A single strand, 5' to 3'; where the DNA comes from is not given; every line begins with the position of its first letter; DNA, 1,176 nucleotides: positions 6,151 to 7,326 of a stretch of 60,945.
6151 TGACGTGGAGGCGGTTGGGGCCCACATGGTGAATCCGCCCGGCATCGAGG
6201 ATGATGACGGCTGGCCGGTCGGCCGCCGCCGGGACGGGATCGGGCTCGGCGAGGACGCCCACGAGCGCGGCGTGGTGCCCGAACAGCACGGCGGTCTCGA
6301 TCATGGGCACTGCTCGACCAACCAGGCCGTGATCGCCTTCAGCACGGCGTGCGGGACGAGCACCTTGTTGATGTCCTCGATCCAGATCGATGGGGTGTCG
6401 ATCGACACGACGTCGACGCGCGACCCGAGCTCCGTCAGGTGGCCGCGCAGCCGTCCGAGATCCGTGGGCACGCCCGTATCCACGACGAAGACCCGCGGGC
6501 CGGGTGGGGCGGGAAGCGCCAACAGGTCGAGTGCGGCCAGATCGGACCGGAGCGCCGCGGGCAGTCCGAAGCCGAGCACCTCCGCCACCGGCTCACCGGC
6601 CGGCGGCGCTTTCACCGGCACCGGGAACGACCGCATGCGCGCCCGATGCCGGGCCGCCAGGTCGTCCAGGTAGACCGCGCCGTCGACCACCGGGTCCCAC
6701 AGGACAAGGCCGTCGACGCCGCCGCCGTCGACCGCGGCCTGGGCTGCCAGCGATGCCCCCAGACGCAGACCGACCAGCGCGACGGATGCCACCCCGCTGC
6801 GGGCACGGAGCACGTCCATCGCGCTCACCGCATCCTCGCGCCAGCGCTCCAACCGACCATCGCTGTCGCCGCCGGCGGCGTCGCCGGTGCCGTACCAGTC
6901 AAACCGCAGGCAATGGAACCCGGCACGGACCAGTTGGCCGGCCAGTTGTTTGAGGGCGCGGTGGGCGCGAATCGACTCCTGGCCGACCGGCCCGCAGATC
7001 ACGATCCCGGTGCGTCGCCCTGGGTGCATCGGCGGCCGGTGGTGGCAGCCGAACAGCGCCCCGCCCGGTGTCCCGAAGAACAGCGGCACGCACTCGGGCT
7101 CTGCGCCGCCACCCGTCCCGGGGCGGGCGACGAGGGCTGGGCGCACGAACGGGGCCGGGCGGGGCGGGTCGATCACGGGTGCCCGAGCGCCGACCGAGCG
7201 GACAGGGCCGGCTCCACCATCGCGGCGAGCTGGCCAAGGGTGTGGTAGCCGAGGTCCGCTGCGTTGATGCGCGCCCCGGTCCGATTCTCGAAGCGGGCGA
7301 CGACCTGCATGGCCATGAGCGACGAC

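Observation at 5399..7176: Tandem alpha/beta-hydrolase paralogues (Cys nucleophile plus nucleophile-less partner) replace a release domain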

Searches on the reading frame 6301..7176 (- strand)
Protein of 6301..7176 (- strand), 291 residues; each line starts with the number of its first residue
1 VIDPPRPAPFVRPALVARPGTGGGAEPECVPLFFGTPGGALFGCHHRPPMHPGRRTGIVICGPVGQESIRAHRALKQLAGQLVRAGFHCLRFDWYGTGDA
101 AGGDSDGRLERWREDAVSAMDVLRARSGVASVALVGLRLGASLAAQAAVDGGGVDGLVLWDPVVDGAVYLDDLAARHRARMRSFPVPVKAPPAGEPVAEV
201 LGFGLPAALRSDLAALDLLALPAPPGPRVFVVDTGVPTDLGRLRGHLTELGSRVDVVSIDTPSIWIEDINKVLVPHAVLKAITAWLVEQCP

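Call 6: search_protein_families(library=ncbifam, proteins=[window:6301-7176:-], max_evalue=1)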
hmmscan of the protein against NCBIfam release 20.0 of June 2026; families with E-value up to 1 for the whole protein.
window:6301-7176:- (291 aa): 6 families
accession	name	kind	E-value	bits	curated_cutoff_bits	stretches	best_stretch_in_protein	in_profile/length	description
TIGR03101.1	hydr2_PEP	hypoth_equivalog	7.2e-27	94.5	202.75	1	32-265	3-246/266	hydrolase 2, exosortase A system-associated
TIGR03100.1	hydr1_PEP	hypoth_equivalog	2e-13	50.3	168.45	1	32-178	5-148/274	hydrolase 1, exosortase A system-associated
NF058544.1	IVPilMotSglTMyx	equivalog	6.1e-06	26.2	300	1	78-163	55-138/210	type IV pili motility protein SglT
NF047920.1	lactonase_UilS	equivalog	0.001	18.9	400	1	74-158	40-126/285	UilS family quorum-quenching N-acyl-homoserine lactonase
NF041096.1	esterase_EstD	equivalog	0.0038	16.3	600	1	66-163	175-274/421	esterase EstD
NF051488.1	bifunc_PcaDC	exception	0.026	13.7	390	1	82-150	34-98/375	bifunctional 3-oxoadipate enol-lactonase/4-carboxymuconolactone decarboxylase PcaDC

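Call 7: search_protein_families(library=pfam, proteins=[window:6301-7176:-], max_evalue=1)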
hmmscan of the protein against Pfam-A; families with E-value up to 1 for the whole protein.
window:6301-7176:- (291 aa): 3 families
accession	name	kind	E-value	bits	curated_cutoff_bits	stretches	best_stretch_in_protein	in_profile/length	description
PF12146.15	Hydrolase_4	-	1.2e-07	31.7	27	1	75-170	20-117/239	Serine aminopeptidase, S33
PF00561.26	Abhydrolase_1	-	0.034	14.2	25.8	1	81-162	22-102/245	alpha/beta hydrolase fold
PF12557.13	Co_AT_N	-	0.26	11.7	21.4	1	171-182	5-16/26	Cob(I)alamin adenosyltransferase N terminal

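Call 11: search_solved_structures(query=window:6301-7176:-, max_evalue=0.1, show_alignments=3)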
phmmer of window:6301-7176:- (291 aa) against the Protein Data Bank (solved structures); distinct sequences matched with E-value up to 0.1: 14.
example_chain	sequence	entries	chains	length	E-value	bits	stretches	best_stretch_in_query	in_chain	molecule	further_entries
9pic_A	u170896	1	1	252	4.6e-12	49.4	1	45-165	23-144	Alpha/beta fold hydrolase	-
9pir_A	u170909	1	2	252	6.5e-12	48.8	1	45-165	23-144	Alpha/beta fold hydrolase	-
9pid_A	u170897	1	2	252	6.8e-12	48.8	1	45-164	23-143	Alpha/beta fold hydrolase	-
9pjb_A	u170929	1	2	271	5.9e-08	35.8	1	31-160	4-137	MHETase MHT043-5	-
9h0z_A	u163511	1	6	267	2.3e-06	30.6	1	38-165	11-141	Serine aminopeptidase S33 domain-containing protein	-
7q4h_A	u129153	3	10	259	3.6e-06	30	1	38-165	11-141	Hydrolase_4 domain-containing protein | Serine aminopeptidase S33 domain-containing protein | Prolyl oligopeptidase family protein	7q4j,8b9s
8trf_A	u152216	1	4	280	9.3e-06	28.6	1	73-166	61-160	AB hydrolase-1 domain-containing protein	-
8b4u_A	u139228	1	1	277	3e-05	27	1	31-158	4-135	Alpha/beta hydrolase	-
3llc_A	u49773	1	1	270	0.00022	24.1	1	82-167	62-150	Putative hydrolase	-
7z2u_A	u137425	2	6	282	0.0013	21.6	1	38-178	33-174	Ferulic acid esterase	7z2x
7z2v_A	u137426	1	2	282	0.0014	21.5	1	38-178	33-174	Ferulic acid esterase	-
7wwh_A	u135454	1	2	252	0.0016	21.3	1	40-161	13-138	Alpha/beta hydrolase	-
9w30_A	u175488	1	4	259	0.002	21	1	64-163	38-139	Alpha/beta superfamily hydrolase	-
6ny9_B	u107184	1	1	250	0.071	15.9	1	85-149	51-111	Mycophenolic acid acyl-glucuronide esterase, mitochondrial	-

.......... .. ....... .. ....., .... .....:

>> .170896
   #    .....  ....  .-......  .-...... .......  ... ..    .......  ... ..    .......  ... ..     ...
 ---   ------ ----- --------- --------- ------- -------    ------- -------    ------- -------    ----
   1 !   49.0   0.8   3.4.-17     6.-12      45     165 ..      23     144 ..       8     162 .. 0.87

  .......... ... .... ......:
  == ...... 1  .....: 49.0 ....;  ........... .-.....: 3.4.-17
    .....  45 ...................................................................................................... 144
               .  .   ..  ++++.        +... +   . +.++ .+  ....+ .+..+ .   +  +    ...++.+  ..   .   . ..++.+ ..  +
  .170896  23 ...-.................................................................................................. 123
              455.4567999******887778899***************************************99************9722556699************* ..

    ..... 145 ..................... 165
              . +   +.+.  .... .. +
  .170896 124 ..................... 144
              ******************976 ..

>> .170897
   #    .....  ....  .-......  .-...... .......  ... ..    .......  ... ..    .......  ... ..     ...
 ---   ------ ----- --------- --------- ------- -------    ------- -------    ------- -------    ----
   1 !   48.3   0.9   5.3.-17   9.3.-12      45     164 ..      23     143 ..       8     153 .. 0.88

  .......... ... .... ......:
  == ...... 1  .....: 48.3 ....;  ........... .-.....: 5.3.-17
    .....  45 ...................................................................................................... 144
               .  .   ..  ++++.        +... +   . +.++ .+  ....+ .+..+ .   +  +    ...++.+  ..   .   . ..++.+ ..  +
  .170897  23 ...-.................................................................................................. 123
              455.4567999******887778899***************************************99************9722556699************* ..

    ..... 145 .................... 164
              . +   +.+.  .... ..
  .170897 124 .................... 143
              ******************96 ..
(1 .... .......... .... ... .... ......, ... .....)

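Call 15: find_homologous_proteins(query=window:6301-7176:-, max_evalue=0.00001)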
Query window:6301-7176:- (291 aa): 171 proteins with E <= 0.00001 among 8000 candidates; the best 120 are listed.
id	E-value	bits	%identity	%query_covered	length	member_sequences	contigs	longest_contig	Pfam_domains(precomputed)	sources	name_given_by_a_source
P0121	8.8e-190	648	100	100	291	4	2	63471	PF12146.16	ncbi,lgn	-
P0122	2.3e-121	423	69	97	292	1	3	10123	PF12146.16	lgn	-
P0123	2.6e-92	328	60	89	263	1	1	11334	PF12697.14,PF00561.27,PF12146.16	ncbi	-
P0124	3.4e-89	318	57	88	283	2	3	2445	PF12146.16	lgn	-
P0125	5.3e-71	258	48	99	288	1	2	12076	PF12697.14,PF00561.27,PF12146.16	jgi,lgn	jgi:pimeloyl-ACP methyl ester carboxylesterase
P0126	1.2e-70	257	47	93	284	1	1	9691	PF12697.14,PF00561.27,PF12146.16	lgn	-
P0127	4.8e-67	245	46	90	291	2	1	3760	PF12146.16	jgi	jgi:alpha/beta superfamily hydrolase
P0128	8.2e-67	244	48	89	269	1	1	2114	PF12697.14,PF12146.16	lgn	-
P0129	2.7e-63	232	45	88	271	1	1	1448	PF12697.14,PF01738.25,PF00561.27,PF12146.16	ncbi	-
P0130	1.1e-62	230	42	91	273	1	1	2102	PF12146.16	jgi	jgi:uncharacterized protein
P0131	1.5e-61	227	44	89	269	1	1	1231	PF12146.16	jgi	jgi:pimeloyl-ACP methyl ester carboxylesterase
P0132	1.9e-60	223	47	88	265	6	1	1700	PF00561.27,PF12146.16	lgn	-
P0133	2.6e-59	219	43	90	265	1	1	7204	PF12697.14,PF12146.16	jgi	jgi:uncharacterized protein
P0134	4.1e-59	219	43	89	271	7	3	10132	PF12697.14,PF00561.27,PF12146.16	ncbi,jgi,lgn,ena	-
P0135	4.2e-59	219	42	91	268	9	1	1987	PF12697.14,PF12146.16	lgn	-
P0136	4.4e-59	219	41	92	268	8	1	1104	PF12697.14,PF12146.16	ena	-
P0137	5.1e-59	218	42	91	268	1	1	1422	PF12697.14,PF12146.16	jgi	-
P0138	8.8e-59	218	40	90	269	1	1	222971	PF12697.14,PF12146.16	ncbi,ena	-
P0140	2.7e-58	216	41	93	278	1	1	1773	PF12146.16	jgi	-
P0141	4.3e-58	215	43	94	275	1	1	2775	PF12146.16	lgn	-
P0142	5.8e-58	215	40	88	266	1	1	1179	PF12697.14,PF12146.16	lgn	-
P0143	1.3e-57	214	44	90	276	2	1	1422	PF20408.5,PF12146.16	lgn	-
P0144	1.4e-57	214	44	90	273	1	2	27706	PF12697.14,PF12146.16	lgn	-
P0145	1.6e-57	213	45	91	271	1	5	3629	PF12146.16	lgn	-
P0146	1.7e-57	213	46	88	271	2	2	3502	PF12146.16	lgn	-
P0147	1.8e-57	213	44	91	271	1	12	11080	PF12146.16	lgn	-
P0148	2.5e-57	213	42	89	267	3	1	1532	PF12697.14,PF12146.16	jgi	-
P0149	2.7e-57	213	42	91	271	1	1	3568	PF12697.14,PF12146.16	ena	-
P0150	3.6e-57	212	42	90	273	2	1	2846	PF12146.16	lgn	-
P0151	3.8e-57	212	44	90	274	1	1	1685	PF12697.14,PF12146.16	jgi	-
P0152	6.2e-57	212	42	92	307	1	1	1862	PF12697.14,PF12146.16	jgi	jgi:exosortase A-associated hydrolase 2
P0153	8.3e-57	211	49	89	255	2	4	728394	PF12146.16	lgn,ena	-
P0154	1.8e-56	210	42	89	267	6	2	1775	PF12146.16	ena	-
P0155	2.0e-56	210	42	89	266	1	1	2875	PF12697.14,PF12146.16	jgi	jgi:pimeloyl-ACP methyl ester carboxylesterase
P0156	4.4e-56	209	48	88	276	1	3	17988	PF00561.27,PF12146.16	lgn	-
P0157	7.5e-56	208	43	92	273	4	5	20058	PF12146.16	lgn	-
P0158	8.3e-56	208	41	89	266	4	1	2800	PF12697.14,PF12146.16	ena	-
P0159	1.5e-55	207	41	90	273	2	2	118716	PF12146.16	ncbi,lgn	-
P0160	1.7e-55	207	42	90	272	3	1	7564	PF12146.16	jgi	jgi:exosortase A-associated hydrolase 2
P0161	1.9e-55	207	38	90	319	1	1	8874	PF12146.16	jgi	-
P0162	6.0e-55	205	41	90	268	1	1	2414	PF12697.14,PF12146.16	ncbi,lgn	-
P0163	7.9e-55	205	42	91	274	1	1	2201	PF12697.14,PF12146.16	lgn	-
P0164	1.1e-54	204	42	88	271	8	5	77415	PF12146.16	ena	-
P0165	5.0e-54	202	42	90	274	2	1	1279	PF12697.14,PF12146.16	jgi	jgi:pimeloyl-ACP methyl ester carboxylesterase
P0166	6.6e-54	202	41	90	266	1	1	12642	PF12697.14,PF12146.16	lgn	-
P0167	1.6e-53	200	42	89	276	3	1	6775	PF12697.14,PF12146.16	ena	-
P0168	2.8e-53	200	41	89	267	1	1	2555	PF12697.14,PF12146.16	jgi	jgi:pimeloyl-ACP methyl ester carboxylesterase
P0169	3.1e-53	199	43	91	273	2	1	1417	PF12146.16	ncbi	-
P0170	5.7e-53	199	40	91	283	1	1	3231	PF12146.16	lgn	-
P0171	6.6e-53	198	39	90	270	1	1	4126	PF12146.16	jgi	-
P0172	8.5e-53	198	41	90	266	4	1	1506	PF12697.14,PF12146.16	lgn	-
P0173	8.6e-53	198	43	90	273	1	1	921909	PF12146.16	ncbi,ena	-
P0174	1.1e-52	198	41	91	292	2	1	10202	PF12697.14,PF12146.16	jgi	jgi:uncharacterized protein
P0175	1.3e-52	197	42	89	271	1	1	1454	PF12146.16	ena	-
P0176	5.9e-52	195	37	88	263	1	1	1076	PF12146.16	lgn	-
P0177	6.9e-52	195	41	89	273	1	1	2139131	PF12697.14,PF12146.16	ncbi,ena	-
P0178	7.7e-52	195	41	91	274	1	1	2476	PF12697.14,PF12146.16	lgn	-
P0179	1.3e-51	194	44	89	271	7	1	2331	PF12146.16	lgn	-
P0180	2.7e-51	193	45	80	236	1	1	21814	PF12697.14,PF12146.16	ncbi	-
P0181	2.9e-51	193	43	89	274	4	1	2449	PF12146.16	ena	-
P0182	5.1e-51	192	36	88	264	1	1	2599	PF12697.14,PF12146.16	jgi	jgi:uncharacterized protein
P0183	9.0e-51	191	43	89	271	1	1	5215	PF12146.16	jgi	jgi:exosortase A-associated hydrolase 2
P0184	1.1e-50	191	42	88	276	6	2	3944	PF12146.16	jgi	jgi:pimeloyl-ACP methyl ester carboxylesterase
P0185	2.8e-50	190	44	88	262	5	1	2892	PF12146.16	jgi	jgi:pimeloyl-ACP methyl ester carboxylesterase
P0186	2.9e-50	190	42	88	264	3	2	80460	PF12146.16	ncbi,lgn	-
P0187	3.5e-50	189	38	90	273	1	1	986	PF12146.16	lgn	-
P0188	8.3e-50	188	39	91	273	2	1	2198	PF12697.14,PF12146.16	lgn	-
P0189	1.8e-49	187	42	89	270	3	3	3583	PF12697.14,PF00561.27,PF12146.16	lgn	-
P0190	6.7e-49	185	39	90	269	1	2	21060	PF12697.14,PF12146.16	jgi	jgi:pimeloyl-ACP methyl ester carboxylesterase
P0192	1.2e-47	181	38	90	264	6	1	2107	PF12146.16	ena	-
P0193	2.7e-47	180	41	89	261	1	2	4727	PF12697.14,PF12146.16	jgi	jgi:exosortase A-associated hydrolase 2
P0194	2.8e-46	177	44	80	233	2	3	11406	PF12146.16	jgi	jgi:pimeloyl-ACP methyl ester carboxylesterase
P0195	3.4e-46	176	42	77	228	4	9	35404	PF12146.16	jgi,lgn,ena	-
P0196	1.8e-45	174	45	82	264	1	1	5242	PF12146.16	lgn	-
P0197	3.5e-45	173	41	78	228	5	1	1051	PF12697.14,PF12146.16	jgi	jgi:alpha-beta hydrolase superfamily lysophospholipase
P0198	6.3e-45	172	40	88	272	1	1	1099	PF12697.14,PF12146.16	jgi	jgi:exosortase A-associated hydrolase 2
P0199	8.4e-45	172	41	89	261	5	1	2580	PF12146.16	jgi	jgi:uncharacterized protein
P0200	3.7e-44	170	46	89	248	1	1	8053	PF12697.14,PF00561.27,PF12146.16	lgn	-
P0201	4.6e-44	169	38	89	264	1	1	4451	PF12146.16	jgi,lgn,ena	-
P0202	5.3e-44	169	47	65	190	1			PF00561.27,PF12146.16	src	-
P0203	2.5e-43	167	41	90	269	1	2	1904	PF00561.27,PF12146.16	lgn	-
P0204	5.3e-43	166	38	98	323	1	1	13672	PF12146.16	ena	-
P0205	3.3e-42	163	38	89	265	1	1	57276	PF12697.14,PF00561.27,PF12146.16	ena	-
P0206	3.8e-42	163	44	69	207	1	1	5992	PF12146.16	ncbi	ncbi:MAG: alpha/beta hydrolase, partial [Myxococcota bacterium]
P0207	1.5e-41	161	44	79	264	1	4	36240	PF12146.16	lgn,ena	-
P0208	4.0e-41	160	39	89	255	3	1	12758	PF12697.14,PF00561.27,PF12146.16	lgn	-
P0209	4.4e-41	160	43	80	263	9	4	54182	PF00561.27,PF12146.16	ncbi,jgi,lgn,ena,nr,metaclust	ncbi:MAG: alpha/beta hydrolase [Proteobacteria bacterium]|nr:alpha/beta hydrolase [Pseudomonadota ba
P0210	5.5e-41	159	39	83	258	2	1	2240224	PF12146.16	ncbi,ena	-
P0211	7.6e-40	155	40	88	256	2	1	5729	PF12146.16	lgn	-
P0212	3.2e-39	153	35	89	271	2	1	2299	PF12697.14,PF00561.27,PF12146.16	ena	-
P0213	3.2e-39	153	39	88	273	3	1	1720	PF12146.16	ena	-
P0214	6.0e-39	153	36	89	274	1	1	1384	PF12697.14,PF12146.16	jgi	jgi:alpha/beta superfamily hydrolase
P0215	6.7e-39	152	37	89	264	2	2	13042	PF12697.14,PF12146.16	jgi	jgi:uncharacterized protein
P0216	1.7e-38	151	38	88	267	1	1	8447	PF12146.16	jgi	jgi:pimeloyl-ACP methyl ester carboxylesterase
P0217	1.0e-37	148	34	89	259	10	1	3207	PF02129.25,PF12697.14,PF00561.27,PF12146.16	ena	-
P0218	1.4e-37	148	38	89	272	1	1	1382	PF12146.16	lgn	-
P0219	1.5e-37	148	38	88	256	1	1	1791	PF02129.25,PF12697.14,PF00561.27,PF12146.16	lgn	-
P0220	1.6e-37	148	39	88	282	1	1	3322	PF12146.16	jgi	jgi:hypothetical protein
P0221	2.5e-37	147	38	86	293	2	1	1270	PF12146.16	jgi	jgi:pimeloyl-ACP methyl ester carboxylesterase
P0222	6.8e-37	146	37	89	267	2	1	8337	PF12146.16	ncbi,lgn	-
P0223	7.2e-37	146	39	88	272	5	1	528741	PF12146.16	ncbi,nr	ncbi:MAG: hypothetical protein IPK67_13375 [Planctomycetes bacterium]|nr:hypothetical protein [Planc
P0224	1.1e-36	145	37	88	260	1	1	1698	PF12146.16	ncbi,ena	-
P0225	6.3e-36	143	37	89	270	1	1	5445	PF12146.16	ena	-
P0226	7.5e-36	142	40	90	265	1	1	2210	PF12146.16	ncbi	-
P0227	1.7e-35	141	43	62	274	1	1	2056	PF12146.16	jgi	jgi:uncharacterized protein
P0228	5.6e-35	139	38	88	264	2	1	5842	PF12146.16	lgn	-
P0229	7.6e-35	139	38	88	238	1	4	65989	PF12146.16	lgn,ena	-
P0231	1.7e-34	138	37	89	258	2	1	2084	PF00561.27,PF12146.16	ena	-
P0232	1.9e-34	138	44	64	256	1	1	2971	PF12697.14,PF12146.16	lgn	-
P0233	1.9e-34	138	38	88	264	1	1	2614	PF00561.27,PF12146.16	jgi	jgi:uncharacterized protein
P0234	2.0e-34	138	37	90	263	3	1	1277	PF12146.16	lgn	-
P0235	3.0e-34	137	43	70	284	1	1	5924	PF12146.16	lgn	-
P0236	4.0e-34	137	36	89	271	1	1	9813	PF12146.16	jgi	jgi:pimeloyl-ACP methyl ester carboxylesterase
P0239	9.6e-34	135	34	89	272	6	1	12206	PF12146.16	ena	-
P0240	1.0e-33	135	41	70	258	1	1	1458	PF12146.16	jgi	jgi:alpha/beta superfamily hydrolase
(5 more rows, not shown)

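Call 37: predict_structure(alignment_id=A2)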
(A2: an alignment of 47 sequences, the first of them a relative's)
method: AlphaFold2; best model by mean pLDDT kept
length: 291 residues; sequences in the alignment: 47
mean_pLDDT: 90.8   pTM: 0.88
mean pLDDT of the five models: 90.8, 90.0, 89.7, 89.5, 89.4
residues with pLDDT >= 90: 214; 70-90: 53; 50-70: 23; < 50: 1
segments of 3 or more residues with pLDDT < 50: none
pLDDT, mean of each block of 10 residues (from residue 1): 67 55 70 95 95 93 94 96 97 97 94 98 97 98 98 97 97 90 85 82 91 98 98 90 98 97 78 90 98 87
secondary structure, 60 per line:
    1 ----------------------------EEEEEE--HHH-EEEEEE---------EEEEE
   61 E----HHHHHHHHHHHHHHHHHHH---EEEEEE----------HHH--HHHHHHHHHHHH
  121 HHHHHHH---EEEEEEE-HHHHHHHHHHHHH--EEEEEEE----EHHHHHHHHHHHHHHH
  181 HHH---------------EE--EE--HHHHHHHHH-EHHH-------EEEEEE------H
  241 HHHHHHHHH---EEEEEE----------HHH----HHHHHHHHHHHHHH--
elements in order: E29-34 E41-46 E56-61 H66-84 E88-93 H109-127 E131-137 H139-151 E154-160 H166-183 H207-215 E228-233 H240-249 E253-258 H276-289
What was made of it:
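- Checked: The first 28 residues are poorly modelled (call 37) and look like a Pro/Ala linker.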

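Call 40: fold_search(model_id=the predicted structure, library=pdb)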
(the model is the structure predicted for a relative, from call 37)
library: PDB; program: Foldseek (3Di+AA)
matches with E <= 10: 1767; with E <= 0.001: 1144
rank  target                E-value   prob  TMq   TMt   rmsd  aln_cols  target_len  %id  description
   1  7q4j_A                2.0e-14  1.00  0.70  0.77   5.4       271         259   18  A thermostable lipase from Thermoanaerobacter thermohydrosulfuricus in complex a monoacylglycerol intermediate (released 2023-05-10)
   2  7q4h_A                1.1e-13  1.00  0.69  0.77   5.5       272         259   18  A thermostable lipase from Thermoanaerobacter thermohydrosulfuricus in complex with PMSF (released 2023-05-10)
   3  7qjm_A                3.8e-13  1.00  0.68  0.66   7.6       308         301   21  Crystal structure of an alpha/beta-hydrolase enzyme from Chloroflexus sp. MS-G (202) (released 2022-12-28)
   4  3llc                  7.1e-13  1.00  0.54  0.60   7.8       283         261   20  Crystal structure of Putative hydrolase (YP_002548124.1) from Agrobacterium vitis S4 at 1.80 A resolution (released 2010-03-23)
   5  7z2x_B                9.6e-13  1.00  0.67  0.74   4.3       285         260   18  Wild-type ferulic acid esterase from Lactobacillus buchneri (released 2022-11-30)
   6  7qjm_B                1.2e-12  1.00  0.68  0.66   7.6       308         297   21  Crystal structure of an alpha/beta-hydrolase enzyme from Chloroflexus sp. MS-G (202) (released 2022-12-28)
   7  7z2x_A                1.2e-12  1.00  0.65  0.71   5.1       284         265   17  Wild-type ferulic acid esterase from Lactobacillus buchneri (released 2022-11-30)
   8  7z2u_A                1.2e-12  1.00  0.66  0.72   4.4       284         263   16  Wild-type ferulic acid esterase from Lactobacillus buchneri in complex with ferulate (released 2022-11-30)
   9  9h0z_E                1.7e-12  1.00  0.68  0.79   5.0       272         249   18  Crystal structure of TTL[Nle], thermophilic lipase TTL from Thermoanaerobacter thermohydrosulfuricus containing non-ca (released 2025-10-29)
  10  9h0z_D                1.9e-12  1.00  0.67  0.78   5.6       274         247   19  Crystal structure of TTL[Nle], thermophilic lipase TTL from Thermoanaerobacter thermohydrosulfuricus containing non-ca (released 2025-10-29)
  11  8trf_A                1.9e-12  1.00  0.55  0.61   7.7       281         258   24  Crystal structure of SM0281, an alpha/beta hydrolase from Sinorhizobium meliloti (released 2025-02-12)
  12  7z2v_B                2.3e-12  1.00  0.66  0.73   4.4       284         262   17  Ferulic acid esterase variant S114A from Lactobacillus buchneri (released 2022-11-30)
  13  8trf_B                2.3e-12  1.00  0.54  0.60   7.8       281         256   23  Crystal structure of SM0281, an alpha/beta hydrolase from Sinorhizobium meliloti (released 2025-02-12)
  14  9h0z_C                2.4e-12  1.00  0.69  0.79   4.4       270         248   18  Crystal structure of TTL[Nle], thermophilic lipase TTL from Thermoanaerobacter thermohydrosulfuricus containing non-ca (released 2025-10-29)
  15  7z2v_A                2.9e-12  1.00  0.66  0.72   4.4       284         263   16  Ferulic acid esterase variant S114A from Lactobacillus buchneri (released 2022-11-30)
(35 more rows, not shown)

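Call 45: find_encoding_contigs(protein=P0160, flank=8000, max_places=3)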
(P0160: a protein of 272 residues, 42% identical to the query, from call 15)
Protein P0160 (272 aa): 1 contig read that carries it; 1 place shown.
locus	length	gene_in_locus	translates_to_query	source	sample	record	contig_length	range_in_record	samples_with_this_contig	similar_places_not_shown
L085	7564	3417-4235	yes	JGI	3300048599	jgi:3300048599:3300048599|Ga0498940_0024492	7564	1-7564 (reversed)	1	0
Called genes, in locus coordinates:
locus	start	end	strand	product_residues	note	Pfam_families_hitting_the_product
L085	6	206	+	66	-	-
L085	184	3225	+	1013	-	PF00668:Condensation, PF00501:AMP-binding, PF13193:AMP-binding_C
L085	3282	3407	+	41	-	-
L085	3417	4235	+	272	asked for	PF12146:Hydrolase_4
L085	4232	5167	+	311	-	PF12146:Hydrolase_4, PF00561:Abhydrolase_1, PF12697:Abhydrolase_6, PF03096:Ndr (faint)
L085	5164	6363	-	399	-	PF02417:Chromate_transp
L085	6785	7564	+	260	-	?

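Call 46: find_encoding_contigs(protein=P0183, flank=8000, max_places=3)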
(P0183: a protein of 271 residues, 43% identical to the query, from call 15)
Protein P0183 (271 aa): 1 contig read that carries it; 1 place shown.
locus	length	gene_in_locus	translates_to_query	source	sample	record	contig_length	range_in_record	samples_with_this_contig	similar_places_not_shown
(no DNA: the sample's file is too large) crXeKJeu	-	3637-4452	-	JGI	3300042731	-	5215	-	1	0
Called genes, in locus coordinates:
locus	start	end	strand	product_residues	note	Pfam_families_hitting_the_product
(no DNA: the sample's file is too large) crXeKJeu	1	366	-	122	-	?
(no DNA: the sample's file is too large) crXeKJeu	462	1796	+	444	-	PF13439:Glyco_transf_4, PF13579:Glyco_trans_4_4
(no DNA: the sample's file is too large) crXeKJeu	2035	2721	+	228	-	-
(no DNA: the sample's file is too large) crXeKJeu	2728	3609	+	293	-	PF00106:adh_short, PF08659:KR (weak), PF13561:adh_short_C2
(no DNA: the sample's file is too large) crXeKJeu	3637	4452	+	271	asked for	PF12146:Hydrolase_4 (faint)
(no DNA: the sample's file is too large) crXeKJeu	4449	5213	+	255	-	?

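Call 48: search_protein_families(library=ncbifam, proteins=[L085:4232-5167:+, L085:3417-4235:+], max_evalue=0.00001)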
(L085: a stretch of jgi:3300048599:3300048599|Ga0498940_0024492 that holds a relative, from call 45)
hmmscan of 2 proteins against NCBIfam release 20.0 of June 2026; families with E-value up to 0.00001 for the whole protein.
L085:4232-5167:+ (311 aa): 3 families
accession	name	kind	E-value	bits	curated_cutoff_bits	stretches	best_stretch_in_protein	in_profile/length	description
TIGR03100.1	hydr1_PEP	hypoth_equivalog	7.9e-30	104.1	168.45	1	6-299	6-273/274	hydrolase 1, exosortase A system-associated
NF041096.1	esterase_EstD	equivalog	2.2e-12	46.8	600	1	14-149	147-285/421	esterase EstD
NF047920.1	lactonase_UilS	equivalog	2.3e-06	27.6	400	1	51-133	43-126/285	UilS family quorum-quenching N-acyl-homoserine lactonase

L085:3417-4235:+ (272 aa): 3 families
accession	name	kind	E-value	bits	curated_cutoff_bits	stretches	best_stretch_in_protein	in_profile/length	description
TIGR03101.1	hydr2_PEP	hypoth_equivalog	1.9e-33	116.1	202.75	1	11-248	2-248/266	hydrolase 2, exosortase A system-associated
TIGR03100.1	hydr1_PEP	hypoth_equivalog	3.4e-20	72.5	168.45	1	12-148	5-138/274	hydrolase 1, exosortase A system-associated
NF041096.1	esterase_EstD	equivalog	4.2e-06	26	600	1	60-156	189-288/421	esterase EstD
